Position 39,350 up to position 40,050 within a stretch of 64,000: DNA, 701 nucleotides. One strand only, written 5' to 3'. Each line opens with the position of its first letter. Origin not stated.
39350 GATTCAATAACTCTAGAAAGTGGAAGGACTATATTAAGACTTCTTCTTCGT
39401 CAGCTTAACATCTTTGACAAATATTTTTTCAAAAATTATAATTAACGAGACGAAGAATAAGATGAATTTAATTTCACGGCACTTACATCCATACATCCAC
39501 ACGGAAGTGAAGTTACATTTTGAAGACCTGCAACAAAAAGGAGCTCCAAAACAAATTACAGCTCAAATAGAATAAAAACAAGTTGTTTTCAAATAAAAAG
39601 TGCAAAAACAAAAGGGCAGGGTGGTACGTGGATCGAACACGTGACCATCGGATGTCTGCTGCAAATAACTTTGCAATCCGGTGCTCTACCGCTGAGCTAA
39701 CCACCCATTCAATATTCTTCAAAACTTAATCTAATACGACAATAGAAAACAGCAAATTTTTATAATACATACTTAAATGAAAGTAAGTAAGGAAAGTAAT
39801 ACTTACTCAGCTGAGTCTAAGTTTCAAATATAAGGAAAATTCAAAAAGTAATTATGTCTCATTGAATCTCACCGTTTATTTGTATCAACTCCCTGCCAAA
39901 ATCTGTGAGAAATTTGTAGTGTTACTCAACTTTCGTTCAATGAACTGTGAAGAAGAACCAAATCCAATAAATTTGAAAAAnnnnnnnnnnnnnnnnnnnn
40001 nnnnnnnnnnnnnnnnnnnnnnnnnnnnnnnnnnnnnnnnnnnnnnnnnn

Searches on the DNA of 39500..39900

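Call 52: search_rna_families(source=window, start=39500, end=39900, threshold=evalue, max_evalue=0.01)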
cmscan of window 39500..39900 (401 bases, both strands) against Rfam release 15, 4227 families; matches with E-value up to 0.01: 1.
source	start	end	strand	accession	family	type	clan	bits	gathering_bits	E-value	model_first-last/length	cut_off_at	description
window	39618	39706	-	RF00005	tRNA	Gene; tRNA;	CL00001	54.7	29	3.2e-11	1-71/71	no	tRNA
